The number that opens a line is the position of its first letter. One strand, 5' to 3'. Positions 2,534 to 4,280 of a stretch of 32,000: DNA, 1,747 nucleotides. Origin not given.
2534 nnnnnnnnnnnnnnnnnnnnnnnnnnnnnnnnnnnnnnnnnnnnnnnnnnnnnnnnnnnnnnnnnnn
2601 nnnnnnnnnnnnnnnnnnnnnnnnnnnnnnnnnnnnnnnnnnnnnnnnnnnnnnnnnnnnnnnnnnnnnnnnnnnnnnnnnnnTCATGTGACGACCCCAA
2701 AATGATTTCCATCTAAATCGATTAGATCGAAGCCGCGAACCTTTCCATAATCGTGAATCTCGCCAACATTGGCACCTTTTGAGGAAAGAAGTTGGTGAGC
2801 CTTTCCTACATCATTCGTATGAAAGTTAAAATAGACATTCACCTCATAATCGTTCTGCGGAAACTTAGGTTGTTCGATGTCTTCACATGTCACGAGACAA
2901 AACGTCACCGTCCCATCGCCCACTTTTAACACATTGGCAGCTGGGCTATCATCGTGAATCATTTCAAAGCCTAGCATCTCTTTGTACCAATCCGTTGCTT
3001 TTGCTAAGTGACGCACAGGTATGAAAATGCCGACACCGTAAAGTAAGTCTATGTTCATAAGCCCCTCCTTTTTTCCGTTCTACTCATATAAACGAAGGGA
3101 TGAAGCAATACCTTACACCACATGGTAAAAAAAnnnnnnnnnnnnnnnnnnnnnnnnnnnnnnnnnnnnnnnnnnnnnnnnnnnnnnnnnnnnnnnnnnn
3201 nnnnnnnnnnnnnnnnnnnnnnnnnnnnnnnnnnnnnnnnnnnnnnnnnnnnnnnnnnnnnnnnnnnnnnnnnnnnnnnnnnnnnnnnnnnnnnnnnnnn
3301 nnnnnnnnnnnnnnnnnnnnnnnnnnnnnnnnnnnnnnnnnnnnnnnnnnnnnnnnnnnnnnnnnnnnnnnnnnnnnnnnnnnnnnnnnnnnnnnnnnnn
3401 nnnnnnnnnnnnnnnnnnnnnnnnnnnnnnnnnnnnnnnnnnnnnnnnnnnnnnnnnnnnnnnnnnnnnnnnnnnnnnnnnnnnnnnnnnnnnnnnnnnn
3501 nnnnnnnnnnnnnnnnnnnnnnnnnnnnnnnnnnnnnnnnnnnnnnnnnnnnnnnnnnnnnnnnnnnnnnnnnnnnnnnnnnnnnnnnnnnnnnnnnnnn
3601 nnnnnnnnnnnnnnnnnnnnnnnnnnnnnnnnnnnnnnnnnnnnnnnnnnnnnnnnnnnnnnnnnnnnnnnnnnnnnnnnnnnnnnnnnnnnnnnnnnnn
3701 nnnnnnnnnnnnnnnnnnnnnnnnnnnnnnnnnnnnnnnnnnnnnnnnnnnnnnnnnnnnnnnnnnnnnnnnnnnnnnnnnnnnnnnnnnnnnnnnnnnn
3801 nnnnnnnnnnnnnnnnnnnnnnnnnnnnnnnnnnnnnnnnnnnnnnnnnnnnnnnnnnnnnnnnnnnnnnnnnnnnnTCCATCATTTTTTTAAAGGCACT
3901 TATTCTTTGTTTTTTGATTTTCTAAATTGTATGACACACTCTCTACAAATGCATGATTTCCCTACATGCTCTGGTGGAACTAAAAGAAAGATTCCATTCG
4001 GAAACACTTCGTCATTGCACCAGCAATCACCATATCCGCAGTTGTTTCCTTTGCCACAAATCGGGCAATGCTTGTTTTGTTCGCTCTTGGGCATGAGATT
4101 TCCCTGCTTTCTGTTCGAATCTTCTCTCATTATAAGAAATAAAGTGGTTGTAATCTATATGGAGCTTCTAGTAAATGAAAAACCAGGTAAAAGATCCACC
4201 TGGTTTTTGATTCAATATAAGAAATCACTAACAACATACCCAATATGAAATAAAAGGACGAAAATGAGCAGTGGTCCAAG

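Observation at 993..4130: Dedicated ECF sigma operon: Cys-rich CWC protein, sigma factor, four tandem bleomycin-resistance-like VOC proteins and a GyrI-like protein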

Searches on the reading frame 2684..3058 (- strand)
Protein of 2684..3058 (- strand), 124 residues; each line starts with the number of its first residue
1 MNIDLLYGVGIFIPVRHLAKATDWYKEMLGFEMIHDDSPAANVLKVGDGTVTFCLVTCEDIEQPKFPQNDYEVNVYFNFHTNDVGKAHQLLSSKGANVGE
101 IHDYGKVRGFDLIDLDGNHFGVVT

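Call 3: search_protein_families(library=pfam, proteins=[window:2684-3058:-], max_evalue=0.1)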
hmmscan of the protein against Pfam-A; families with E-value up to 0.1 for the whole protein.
window:2684-3058:- (124 aa): 5 families
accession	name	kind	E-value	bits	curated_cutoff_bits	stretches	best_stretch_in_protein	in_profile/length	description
PF00903.31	Glyoxalase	-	1.3e-07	32.4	20.6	1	12-119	6-118/121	Glyoxalase/Bleomycin resistance protein/Dioxygenase superfamily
PF22677.2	Ble-like_N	-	8.1e-05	22.7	24.5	1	13-37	7-32/41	Bleomycin resistance protein-like N-terminal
PF18029.7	Glyoxalase_6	-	9.7e-05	23.4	23.6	1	12-123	3-106/106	Glyoxalase-like domain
PF02208.21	Sorb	-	0.023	14.7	27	1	13-35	14-34/42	Sorbin homologous domain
PF13468.12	Glyoxalase_3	-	0.069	13.6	25.1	0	11-35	4-28/176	Glyoxalase-like domain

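Call 4: search_protein_families(library=ncbifam, proteins=[window:2684-3058:-], max_evalue=0.1)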
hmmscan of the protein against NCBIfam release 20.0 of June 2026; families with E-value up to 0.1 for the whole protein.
window:2684-3058:- (124 aa): 3 families
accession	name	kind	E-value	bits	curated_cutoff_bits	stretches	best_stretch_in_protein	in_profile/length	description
NF000496.2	Fos_GSH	equivalog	0.0039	17.3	180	1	12-118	9-110/136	fosfomycin resistance glutathione transferase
NF000124.1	fos-Vibrio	exception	0.038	14.1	250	1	11-99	8-87/132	FosG/FosC2-related fosfomycin resistance glutathione transferase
TIGR02295.1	HpaD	equivalog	0.054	12.7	321.4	1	13-100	10-90/298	3,4-dihydroxyphenylacetate 2,3-dioxygenase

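Call 50: search_solved_structures(query=window:2684-3058:-, max_evalue=1, show_alignments=2)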
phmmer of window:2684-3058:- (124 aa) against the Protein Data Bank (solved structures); distinct sequences matched with E-value up to 1: 3.
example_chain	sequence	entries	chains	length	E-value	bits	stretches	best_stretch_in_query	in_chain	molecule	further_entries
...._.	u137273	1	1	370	0.53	13.7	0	13-64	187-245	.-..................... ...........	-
3ghj_A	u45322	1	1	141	0.64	13.5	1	2-50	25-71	Putative integron gene cassette protein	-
4hc5_A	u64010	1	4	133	0.71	13.3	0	13-122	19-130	Glyoxalase/bleomycin resistance protein/dioxygenase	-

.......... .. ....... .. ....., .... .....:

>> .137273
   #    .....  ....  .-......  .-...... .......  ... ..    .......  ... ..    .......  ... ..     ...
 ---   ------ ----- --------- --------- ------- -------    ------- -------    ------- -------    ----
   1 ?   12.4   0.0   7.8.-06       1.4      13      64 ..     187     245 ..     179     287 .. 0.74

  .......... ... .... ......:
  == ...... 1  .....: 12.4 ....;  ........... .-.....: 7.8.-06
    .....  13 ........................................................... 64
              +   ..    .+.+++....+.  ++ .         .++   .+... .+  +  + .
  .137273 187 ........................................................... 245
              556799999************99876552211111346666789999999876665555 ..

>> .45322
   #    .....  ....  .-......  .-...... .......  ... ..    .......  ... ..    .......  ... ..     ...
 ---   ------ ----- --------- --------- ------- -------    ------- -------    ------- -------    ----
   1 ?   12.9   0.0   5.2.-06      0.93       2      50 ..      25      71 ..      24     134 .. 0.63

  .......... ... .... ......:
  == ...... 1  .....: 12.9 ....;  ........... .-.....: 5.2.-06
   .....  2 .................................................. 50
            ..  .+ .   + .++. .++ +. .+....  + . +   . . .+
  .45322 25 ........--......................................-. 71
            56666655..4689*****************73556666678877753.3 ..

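Call 53: find_homologous_proteins(query=window:2684-3058:-, max_evalue=0.00001)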
Query window:2684-3058:- (124 aa): 15 proteins with E <= 0.00001 among 16 candidates.
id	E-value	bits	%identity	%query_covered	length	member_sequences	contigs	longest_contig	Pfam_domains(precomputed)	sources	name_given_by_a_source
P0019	2.3e-80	285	100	100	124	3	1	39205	PF00903.32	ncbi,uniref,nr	ncbi:VOC family protein [Halalkalibacterium halodurans]|uniref:VOC family protein n=1 Tax=Halalkalib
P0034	2.2e-50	188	65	100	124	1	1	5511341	PF00903.32,PF18029.8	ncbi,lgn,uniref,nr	ncbi:VOC family protein [Evansella halocellulosilytica]|uniref:VOC family protein n=1 Tax=Evansella 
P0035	9.2e-47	176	62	99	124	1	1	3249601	PF00903.32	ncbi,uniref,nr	ncbi:VOC family protein [Virgibacillus doumboii]|uniref:VOC family protein n=1 Tax=Virgibacillus dou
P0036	5.7e-45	171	60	99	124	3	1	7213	PF00903.32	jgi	jgi:lactoylglutathione lyase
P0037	9.4e-45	170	61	99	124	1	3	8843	PF00903.32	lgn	-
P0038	2.7e-44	168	63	95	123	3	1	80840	PF22677.3,PF00903.32,PF18029.8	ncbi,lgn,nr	ncbi:MAG TPA: VOC family protein [Bacillus sp. (in: firmicutes)]|nr:VOC family protein [Bacillus sp.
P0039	4.2e-43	165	59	100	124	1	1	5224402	PF22677.3,PF00903.32,PF18029.8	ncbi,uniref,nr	ncbi:VOC family protein [Evansella clarkii]|uniref:VOC family protein n=1 Tax=Evansella clarkii TaxI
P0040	4.7e-42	161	59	100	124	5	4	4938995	PF00903.32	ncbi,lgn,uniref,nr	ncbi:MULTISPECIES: VOC family protein [Sutcliffiella]|uniref:Glyoxalase n=1 Tax=Sutcliffiella cohnii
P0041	1.3e-41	160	56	100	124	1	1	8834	PF22677.3,PF00903.32,PF18029.8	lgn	-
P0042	1.1e-40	157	58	95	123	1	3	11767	PF00903.32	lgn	-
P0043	2.9e-40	155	58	96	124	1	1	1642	PF22677.3,PF00903.32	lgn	-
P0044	3.6e-40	155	56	99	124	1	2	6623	PF22677.3,PF00903.32,PF18029.8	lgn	-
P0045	1.9e-38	149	55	99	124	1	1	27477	PF00903.32,PF18029.8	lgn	-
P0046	3.7e-37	145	51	99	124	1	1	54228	PF00903.32,PF18029.8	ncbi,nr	ncbi:MAG TPA: VOC family protein [Bacillales bacterium]|nr:VOC family protein [Bacillales bacterium]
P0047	4.5e-33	132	52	99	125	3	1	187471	PF22677.3,PF00903.32,PF18029.8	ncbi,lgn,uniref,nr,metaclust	ncbi:VOC family protein [Paenibacillus sp. CF384]|uniref:VOC family protein n=1 Tax=Paenibacillus sp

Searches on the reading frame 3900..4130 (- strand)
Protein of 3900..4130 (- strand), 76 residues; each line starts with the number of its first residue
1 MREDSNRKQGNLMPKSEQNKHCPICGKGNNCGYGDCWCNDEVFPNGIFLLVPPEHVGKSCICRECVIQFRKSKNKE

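Call 3: search_protein_families(library=pfam, proteins=[window:3900-4130:-], max_evalue=0.1)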
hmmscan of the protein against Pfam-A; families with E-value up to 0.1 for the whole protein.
window:3900-4130:- (76 aa): 1 family
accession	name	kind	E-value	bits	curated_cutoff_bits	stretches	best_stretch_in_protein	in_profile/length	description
PF14375.11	Cys_rich_CWC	-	3.1e-08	34.3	24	1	22-66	1-49/50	Cysteine-rich CWC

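Call 4: search_protein_families(library=ncbifam, proteins=[window:3900-4130:-], max_evalue=0.1)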
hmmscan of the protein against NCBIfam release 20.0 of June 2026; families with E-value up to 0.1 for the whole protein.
window:3900-4130:- (76 aa): 1 family
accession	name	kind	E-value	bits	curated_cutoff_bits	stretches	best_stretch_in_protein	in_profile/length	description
NF005297.0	PRK06824.1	equivalog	0.033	14.1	145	1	4-46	4-42/121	translation initiation factor Sui1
